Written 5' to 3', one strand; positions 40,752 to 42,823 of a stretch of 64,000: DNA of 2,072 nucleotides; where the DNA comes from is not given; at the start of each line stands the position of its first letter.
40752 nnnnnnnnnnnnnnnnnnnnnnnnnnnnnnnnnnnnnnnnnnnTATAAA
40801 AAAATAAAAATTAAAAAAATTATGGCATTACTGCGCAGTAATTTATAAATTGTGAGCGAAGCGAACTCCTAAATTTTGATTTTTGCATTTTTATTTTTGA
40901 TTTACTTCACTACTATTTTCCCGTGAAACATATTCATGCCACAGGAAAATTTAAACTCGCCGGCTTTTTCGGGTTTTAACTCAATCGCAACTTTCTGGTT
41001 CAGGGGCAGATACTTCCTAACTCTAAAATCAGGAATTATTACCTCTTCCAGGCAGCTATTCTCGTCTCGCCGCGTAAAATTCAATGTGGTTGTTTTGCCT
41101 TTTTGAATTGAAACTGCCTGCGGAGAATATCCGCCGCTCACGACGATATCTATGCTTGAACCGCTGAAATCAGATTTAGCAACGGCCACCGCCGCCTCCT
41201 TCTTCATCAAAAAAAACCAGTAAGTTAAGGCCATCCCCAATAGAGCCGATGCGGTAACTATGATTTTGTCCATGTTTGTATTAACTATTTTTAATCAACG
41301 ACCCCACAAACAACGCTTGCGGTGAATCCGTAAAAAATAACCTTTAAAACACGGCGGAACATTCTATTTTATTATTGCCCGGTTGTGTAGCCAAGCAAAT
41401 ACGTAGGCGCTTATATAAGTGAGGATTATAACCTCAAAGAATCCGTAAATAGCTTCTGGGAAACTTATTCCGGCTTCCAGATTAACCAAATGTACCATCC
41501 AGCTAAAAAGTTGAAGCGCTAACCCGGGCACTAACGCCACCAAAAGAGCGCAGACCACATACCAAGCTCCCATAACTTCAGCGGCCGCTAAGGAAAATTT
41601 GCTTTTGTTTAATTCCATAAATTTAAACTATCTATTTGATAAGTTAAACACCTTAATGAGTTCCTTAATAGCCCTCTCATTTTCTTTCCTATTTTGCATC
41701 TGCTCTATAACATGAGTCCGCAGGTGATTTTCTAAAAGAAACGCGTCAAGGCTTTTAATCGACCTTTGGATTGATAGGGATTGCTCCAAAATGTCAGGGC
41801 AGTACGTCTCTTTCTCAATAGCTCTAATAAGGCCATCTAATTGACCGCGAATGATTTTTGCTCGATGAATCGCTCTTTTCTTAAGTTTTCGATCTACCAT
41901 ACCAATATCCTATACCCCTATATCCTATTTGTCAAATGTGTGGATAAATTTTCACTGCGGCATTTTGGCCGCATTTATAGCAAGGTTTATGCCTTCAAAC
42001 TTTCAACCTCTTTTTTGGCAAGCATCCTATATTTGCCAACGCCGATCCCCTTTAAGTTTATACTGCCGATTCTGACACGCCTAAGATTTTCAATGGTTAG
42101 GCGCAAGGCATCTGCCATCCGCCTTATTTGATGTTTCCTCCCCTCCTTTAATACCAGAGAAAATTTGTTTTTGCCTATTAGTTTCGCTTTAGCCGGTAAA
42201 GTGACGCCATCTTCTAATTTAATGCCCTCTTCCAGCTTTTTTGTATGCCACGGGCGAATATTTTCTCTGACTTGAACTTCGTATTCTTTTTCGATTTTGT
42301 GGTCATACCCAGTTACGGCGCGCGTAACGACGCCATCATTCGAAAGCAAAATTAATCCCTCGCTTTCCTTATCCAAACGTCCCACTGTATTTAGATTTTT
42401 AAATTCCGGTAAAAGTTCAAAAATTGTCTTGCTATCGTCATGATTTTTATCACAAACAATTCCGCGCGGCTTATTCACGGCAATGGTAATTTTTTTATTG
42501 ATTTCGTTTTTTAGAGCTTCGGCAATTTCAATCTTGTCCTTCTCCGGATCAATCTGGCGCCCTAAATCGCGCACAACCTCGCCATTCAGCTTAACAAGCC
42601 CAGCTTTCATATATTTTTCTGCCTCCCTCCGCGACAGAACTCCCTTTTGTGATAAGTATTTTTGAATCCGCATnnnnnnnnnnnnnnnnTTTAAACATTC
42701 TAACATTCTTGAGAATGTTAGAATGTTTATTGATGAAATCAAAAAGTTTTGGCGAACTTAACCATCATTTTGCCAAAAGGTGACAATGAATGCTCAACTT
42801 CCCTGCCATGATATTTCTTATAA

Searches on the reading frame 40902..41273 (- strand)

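Call 15: search_protein_families(library=pfam, proteins=[window:40902-41273:-], max_evalue=0.01)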
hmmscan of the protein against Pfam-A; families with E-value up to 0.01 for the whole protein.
window:40902-41273:- (123 aa): 1 family
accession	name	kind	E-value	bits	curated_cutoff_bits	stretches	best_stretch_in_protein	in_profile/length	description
PF13473.12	Cupredoxin_1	-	8.2e-23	80.9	27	1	15-122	4-104/104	Cupredoxin-like domain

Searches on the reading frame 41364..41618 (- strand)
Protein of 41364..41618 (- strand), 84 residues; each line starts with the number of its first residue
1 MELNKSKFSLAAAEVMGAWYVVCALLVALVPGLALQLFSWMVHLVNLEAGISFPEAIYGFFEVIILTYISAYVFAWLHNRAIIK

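Call 15: search_protein_families(library=pfam, proteins=[window:41364-41618:-], max_evalue=0.01)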
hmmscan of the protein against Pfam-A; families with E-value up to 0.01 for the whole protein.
window:41364-41618:- (84 aa): 1 family
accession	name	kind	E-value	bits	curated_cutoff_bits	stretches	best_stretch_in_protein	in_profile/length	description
PF18926.5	DUF5676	-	3.3e-10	41.1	27.6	1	4-80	1-81/82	2TM family of unknown function (DUF5676)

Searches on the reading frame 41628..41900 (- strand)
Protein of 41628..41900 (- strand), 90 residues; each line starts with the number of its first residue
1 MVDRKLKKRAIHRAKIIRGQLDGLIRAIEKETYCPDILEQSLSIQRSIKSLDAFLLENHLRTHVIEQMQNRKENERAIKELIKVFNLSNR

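Call 15: search_protein_families(library=pfam, proteins=[window:41628-41900:-], max_evalue=0.01)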
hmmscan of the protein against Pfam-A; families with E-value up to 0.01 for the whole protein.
window:41628-41900:- (90 aa): 1 family
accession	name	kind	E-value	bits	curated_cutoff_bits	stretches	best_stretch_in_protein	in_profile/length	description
PF02583.22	Trns_repr_metal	-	2.7e-19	69.8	22.8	1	7-85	2-76/78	Metal-sensitive transcriptional repressor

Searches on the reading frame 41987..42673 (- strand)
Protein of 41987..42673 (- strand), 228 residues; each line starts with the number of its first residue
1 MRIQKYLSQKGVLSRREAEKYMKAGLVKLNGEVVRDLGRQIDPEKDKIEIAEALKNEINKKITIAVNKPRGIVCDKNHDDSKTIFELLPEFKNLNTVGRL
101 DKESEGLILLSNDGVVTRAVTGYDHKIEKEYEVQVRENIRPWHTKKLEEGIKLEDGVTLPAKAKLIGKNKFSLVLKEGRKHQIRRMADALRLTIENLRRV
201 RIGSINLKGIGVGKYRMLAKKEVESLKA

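Call 15: search_protein_families(library=pfam, proteins=[window:41987-42673:-], max_evalue=0.01)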
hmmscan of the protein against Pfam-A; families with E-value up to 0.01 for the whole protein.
window:41987-42673:- (228 aa): 2 families
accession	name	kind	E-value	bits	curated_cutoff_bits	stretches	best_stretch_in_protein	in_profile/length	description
PF00849.27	PseudoU_synth_2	-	3.8e-18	66.6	26.8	1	64-187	3-150/152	RNA pseudouridylate synthase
PF01479.30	S4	-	1.2e-11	44.6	22.8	1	1-44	1-45/48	S4 domain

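Call 64: search_protein_families(library=ncbifam, proteins=[window:41987-42673:-], max_evalue=0.01)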
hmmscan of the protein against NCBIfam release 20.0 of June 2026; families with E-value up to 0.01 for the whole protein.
window:41987-42673:- (228 aa): 9 families
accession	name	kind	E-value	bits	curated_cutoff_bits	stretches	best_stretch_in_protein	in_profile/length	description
TIGR00093.1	TIGR00093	subfamily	2.8e-41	141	109.3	1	67-219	1-160/161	pseudouridine synthase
NF008097.0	PRK10839.1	equivalog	6.5e-37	127.4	275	1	1-227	1-231/232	16S rRNA pseudouridine(516) synthase RsuA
NF007784.0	PRK10475.1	equivalog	5.7e-36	124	318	1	1-226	7-232/290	23S rRNA pseudouridine(2604) synthase RluF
NF007976.1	PRK10700.1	equivalog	1.9e-25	89.6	290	1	2-226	4-240/291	23S rRNA pseudouridine(2605) synthase RluB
NF008487.1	PRK11394.1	equivalog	1.9e-15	57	284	1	57-169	24-136/206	23S rRNA pseudouridine(2457) synthase RluE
TIGR00005.1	rluA_subfam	subfamily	1.1e-07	31.4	192.7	1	2-149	7-176/298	RluA family pseudouridine synthase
NF008321.0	PRK11112.1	equivalog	0.00012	21.5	328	0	62-139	10-94/257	tRNA pseudouridine(65) synthase TruC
NF049952.1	23rRNACMtaseTlyA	equivalog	0.00063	19.3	250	1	1-53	1-54/236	23S rRNA (cytidine-2'-O)-methyltransferase TlyA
NF004968.0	PRK06328.1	equivalog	0.0099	15.2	220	0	22-133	90-202/223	HrpE/YscL family type III secretion apparatus protein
